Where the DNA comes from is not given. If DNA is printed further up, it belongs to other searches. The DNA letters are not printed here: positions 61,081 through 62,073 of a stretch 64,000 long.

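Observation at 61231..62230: Iteron-like direct repeats immediately upstream of a winged-HTH Rep-like gene: candidate origin or autoregulatory operator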

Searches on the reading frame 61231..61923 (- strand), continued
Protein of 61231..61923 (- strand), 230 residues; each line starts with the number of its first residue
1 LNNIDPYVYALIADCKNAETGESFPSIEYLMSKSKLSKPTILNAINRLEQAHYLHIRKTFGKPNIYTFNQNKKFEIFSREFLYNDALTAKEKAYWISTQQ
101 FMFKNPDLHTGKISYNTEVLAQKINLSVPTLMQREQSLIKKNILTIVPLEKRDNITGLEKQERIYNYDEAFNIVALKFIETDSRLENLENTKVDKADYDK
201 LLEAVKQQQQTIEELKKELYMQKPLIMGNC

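Call 61: find_related_loci(query=A4, collection=genome_contigs, flank=5000)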
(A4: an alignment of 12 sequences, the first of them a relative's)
Query A4 (250 aa) in genome_contigs; peptide patterns used: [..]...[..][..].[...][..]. (x = any residue, [..] = any of these).
75 stretches matched a pattern; 9 encode a relative of the query (tblastn E <= 1e-3); 9 distinct loci.
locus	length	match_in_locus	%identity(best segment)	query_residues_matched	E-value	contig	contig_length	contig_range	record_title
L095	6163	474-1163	35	4-236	3e-32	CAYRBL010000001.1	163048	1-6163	MAG TPA_asm: uncultured Bacteroides sp. isolate binchicken_co2_197 genome assembly, contig: NODE_21_length_163048_cov_31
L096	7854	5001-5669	31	5-250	2e-22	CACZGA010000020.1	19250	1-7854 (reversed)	MAG: uncultured Erysipelotrichaceae bacterium isolate RUG12586 genome assembly, contig: RUG12586_asm_20, whole genome sh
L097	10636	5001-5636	31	1-207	1e-22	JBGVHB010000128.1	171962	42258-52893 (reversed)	MAG: Roseburia sp. isolate fecal_MAG_353 fecal_MAG_353_contig_0128, whole genome shotgun sequence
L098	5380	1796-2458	33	1-237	6e-22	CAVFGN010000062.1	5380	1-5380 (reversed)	Alistipes finegoldii isolate H07606-L1_cleanbin_000035 genome assembly, contig: Spades_H07606-L1_contig_10727, whole gen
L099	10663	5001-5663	33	1-237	1e-21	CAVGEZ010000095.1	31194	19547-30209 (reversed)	uncultured Eubacteriales bacterium isolate H07667-L1_cleanbin_000030 genome assembly, contig: Spades_H07667-L1_contig_11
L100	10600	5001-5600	32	21-237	3e-20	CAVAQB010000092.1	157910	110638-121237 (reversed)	Anaeroplasmataceae bacterium isolate H07602-L1_cleanbin_000024 genome assembly, contig: Spades_H07602-L1_contig_20, whol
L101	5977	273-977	32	1-249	3e-20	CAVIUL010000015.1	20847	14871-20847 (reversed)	bacterium isolate H07617-L1_cleanbin_000038 genome assembly, contig: Spades_H07617-L1_contig_1676, whole genome shotgun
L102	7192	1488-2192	32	1-249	3e-20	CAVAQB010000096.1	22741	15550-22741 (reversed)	Anaeroplasmataceae bacterium isolate H07602-L1_cleanbin_000024 genome assembly, contig: Spades_H07602-L1_contig_1129, wh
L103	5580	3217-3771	31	21-239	7e-18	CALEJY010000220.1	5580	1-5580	MAG TPA_asm: uncultured Candidatus Melainabacteria bacterium isolate SRR1747039_bin.65_CONCOCT_v1.1_MAG genome assembly,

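Call 71: search_protein_families(library=ncbifam, proteins=[P0001, L013:8284-9012:+], max_evalue=0.01)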
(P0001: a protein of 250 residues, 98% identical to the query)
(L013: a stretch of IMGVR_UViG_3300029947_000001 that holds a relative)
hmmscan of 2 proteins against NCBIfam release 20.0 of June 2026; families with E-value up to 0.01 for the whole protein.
P0001 (250 aa): 0 families

L013:8284-9012:+ (243 aa): 6 families
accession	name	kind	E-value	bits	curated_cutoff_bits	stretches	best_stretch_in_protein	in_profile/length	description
TIGR02325.1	C_P_lyase_phnF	equivalog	0.00059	19.4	156.8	0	137-164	35-62/238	phosphonate metabolism transcriptional regulator PhnF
TIGR02944.1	suf_reg_Xantho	equivalog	0.0029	18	110.65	0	26-74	10-53/130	SUF system Fe-S cluster assembly regulator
TIGR02404.1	trehalos_R_Bsub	equivalog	0.0033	17.1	211.95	0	130-168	20-58/233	trehalose operon repressor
NF053606.1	Sta1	subfamily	0.0034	17.4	80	0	134-168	34-68/100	Sta1 family transcriptional regulator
NF007486.0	PRK10079.1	equivalog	0.0042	16.8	363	0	131-164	32-65/241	phosphonate metabolism transcriptional regulator PhnF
NF053881.1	TransRegDeoRBac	equivalog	0.0071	15.6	420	0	50-86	24-60/311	DNA-binding transcriptional repressor DeoR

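Call 76: search_dna_similar(query=L013:8284-9012:+, collection=phages, mode=protein, max_evalue=0.01, max_rows=20)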
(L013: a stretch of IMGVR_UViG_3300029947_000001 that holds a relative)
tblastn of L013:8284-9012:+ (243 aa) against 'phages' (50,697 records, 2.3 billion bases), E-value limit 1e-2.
No match.

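Call 84: search_protein_families(library=pfam, proteins=[L020:7352-8164:+, L037:8110-8877:+, L040:7275-8237:+, L040:8526-9557:+, L100:6603-7148:+, L075:7803-8447:+, L081:5733-6095:+, L081:6125-6526:+, L062:8536-9054:+, L100:5840-6298:+], max_evalue=0.001)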
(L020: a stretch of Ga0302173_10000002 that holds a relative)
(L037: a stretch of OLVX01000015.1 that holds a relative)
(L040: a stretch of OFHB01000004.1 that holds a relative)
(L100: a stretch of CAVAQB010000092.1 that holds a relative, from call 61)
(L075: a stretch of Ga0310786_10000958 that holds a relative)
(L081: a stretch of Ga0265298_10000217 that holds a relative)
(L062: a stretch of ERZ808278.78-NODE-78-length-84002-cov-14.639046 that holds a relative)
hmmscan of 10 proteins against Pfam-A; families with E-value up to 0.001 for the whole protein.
L020:7352-8164:+ (271 aa): 0 families

L037:8110-8877:+ (256 aa): 6 families
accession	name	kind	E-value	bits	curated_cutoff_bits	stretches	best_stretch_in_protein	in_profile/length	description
PF13730.12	HTH_36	-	9.5e-19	67.4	25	2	26-77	3-53/55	Helix-turn-helix domain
PF13545.12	HTH_Crp_2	-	2.9e-06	27.6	27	0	139-185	21-68/70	Crp-like helix-turn-helix domain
PF08279.18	HTH_11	-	0.0001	22.6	25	0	47-81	13-46/55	HTH domain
PF21984.2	DnaD_N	-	0.00011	22.8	27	0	14-93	2-79/101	DnaD N-terminal domain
PF00392.27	GntR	-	0.00028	20.9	27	0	144-172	28-56/64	Bacterial regulatory proteins, gntR family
PF02082.26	Rrf2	-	0.00092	19.8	30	0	142-173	25-56/132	Iron-dependent Transcriptional regulator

L040:7275-8237:+ (321 aa): 0 families

L040:8526-9557:+ (344 aa): 0 families

L100:6603-7148:+ (182 aa): 0 families

L075:7803-8447:+ (215 aa): 0 families

L081:5733-6095:+ (121 aa): 0 families

L081:6125-6526:+ (134 aa): 0 families

L062:8536-9054:+ (173 aa): 1 family
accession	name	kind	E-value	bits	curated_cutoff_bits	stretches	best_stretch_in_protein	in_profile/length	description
PF00270.35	DEAD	-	0.00012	22.3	26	1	43-155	44-161/167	DEAD/DEAH box helicase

L100:5840-6298:+ (153 aa): 0 families

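Call 99: search_dna_similar(query=P0001, collection=plasmids, mode=protein, max_evalue=0.001, max_rows=15)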
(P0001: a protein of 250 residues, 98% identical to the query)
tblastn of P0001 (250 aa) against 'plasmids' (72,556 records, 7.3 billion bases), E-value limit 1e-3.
No match.

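Call 100: search_protein_families(library=pfam, alignment_id=A3, max_evalue=0.01)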
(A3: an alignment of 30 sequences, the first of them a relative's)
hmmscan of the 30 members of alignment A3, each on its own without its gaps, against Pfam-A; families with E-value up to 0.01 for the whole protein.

A. member 1, P0001 (250 aa): 7 families
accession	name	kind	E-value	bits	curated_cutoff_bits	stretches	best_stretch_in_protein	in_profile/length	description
PF13730.12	HTH_36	-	8e-13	48.4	25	1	28-74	10-55/55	Helix-turn-helix domain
PF21984.2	DnaD_N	-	2.4e-07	31.3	27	1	36-86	27-77/101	DnaD N-terminal domain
PF13412.12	HTH_24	-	9.6e-05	22.3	21.9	0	140-164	23-47/48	Winged helix-turn-helix DNA-binding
PF00392.27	GntR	-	0.0003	20.8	27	1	39-78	19-58/64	Bacterial regulatory proteins, gntR family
PF07106.19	TBPIP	-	0.00042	20.6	22.8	1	53-89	27-62/62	TBPIP/Hop2 winged helix domain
PF01047.28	MarR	-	0.0023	18.2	24.6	0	49-73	22-46/59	MarR family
PF04780.17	DUF629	-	0.0099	15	23.1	1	147-232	315-399/465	Protein of unknown function (DUF629)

B. families by the number of members that match (of 30 scanned): 72 families (the first 25 are shown)
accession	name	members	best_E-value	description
PF13730.12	HTH_36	30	3.6e-22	Helix-turn-helix domain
PF21984.2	DnaD_N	27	4.8e-10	DnaD N-terminal domain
PF13412.12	HTH_24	26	2.7e-09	Winged helix-turn-helix DNA-binding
PF00392.27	GntR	19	1.2e-07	Bacterial regulatory proteins, gntR family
PF01978.25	TrmB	18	2.3e-09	Sugar-specific transcriptional regulator TrmB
PF13545.12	HTH_Crp_2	14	1.6e-07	Crp-like helix-turn-helix domain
PF01047.28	MarR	13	1.4e-07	MarR family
PF08279.18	HTH_11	12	4.5e-07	HTH domain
PF12802.13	MarR_2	12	6.9e-05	MarR family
PF01325.25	Fe_dep_repress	11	1.1e-06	Iron dependent repressor, N-terminal DNA binding domain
PF09339.16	HTH_IclR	9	1.1e-07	IclR helix-turn-helix domain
PF01418.23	HTH_6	6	1.5e-05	Helix-turn-helix domain, rpiR family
PF03428.19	RP-C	4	1.5e-05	Replication protein C N-terminal domain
PF15977.11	HTH_46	4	0.00094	Winged helix-turn-helix DNA binding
PF03965.22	Penicillinase_R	3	1.1e-05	Penicillinase repressor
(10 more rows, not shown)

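Call 103: fold_search(model_id=the predicted structure, library=viral)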
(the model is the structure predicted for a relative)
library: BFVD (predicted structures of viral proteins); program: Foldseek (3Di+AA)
matches with E <= 10: 1218; with E <= 0.001: 22
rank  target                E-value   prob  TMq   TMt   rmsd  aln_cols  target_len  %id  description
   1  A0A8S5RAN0            8.8e-16  1.00  0.63  0.67  15.9       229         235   28  Helix-turn-helix domain protein [virus sp. ctQcs9]
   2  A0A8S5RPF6            7.9e-15  1.00  0.63  0.61  23.8       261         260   22  Helix-turn-helix domain protein [virus sp. ctrcb4]
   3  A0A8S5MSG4            4.7e-06  1.00  0.40  0.35   9.8       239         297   14  Replication initiator protein [Podoviridae sp. ctwV53]
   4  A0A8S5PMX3            1.6e-05  1.00  0.44  0.41   7.6       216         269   18  Helix-turn-helix domain protein [Siphoviridae sp. ctUcA20]
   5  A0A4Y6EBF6            4.7e-05  1.00  0.40  0.32   8.0       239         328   15  (no name in the UniProt tables at hand)
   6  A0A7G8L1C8            6.6e-05  1.00  0.26  0.21  20.2       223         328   13  Uncharacterized protein [Escherichia phage Mt1B1_P17]
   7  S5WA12                7.4e-05  1.00  0.42  0.32   5.5       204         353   16  (no name in the UniProt tables at hand)
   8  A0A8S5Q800            1.9e-04  1.00  0.41  0.42  15.4       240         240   10  Uncharacterized protein [Siphoviridae sp. ctdVv30]
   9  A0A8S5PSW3            2.2e-04  1.00  0.41  0.38  18.6       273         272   12  Replication protein O [Siphoviridae sp. ct96x5]
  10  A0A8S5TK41            2.3e-04  1.00  0.35  0.50   2.0        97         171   24  Helix-turn-helix domain protein [Podoviridae sp. ctz6O13]
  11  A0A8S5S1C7            2.6e-04  1.00  0.40  0.36   3.6       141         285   13  Restriction endonuclease [Podoviridae sp. ct8Lf7]
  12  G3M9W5                2.6e-04  1.00  0.41  0.17  22.4       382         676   11  Gp224 [Bacillus phage G]
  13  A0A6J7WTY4            3.8e-04  1.00  0.27  0.53   8.2        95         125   29  Helix-turn-helix domain containing protein [uncultured Caudovirales phage]
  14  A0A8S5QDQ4            4.0e-04  1.00  0.37  0.34  20.4       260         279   12  Winged helix-turn-helix DNA-binding protein [Siphoviridae sp. ctr2f5]
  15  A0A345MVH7            4.5e-04  1.00  0.27  0.37   7.2        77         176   26  (no name in the UniProt tables at hand)
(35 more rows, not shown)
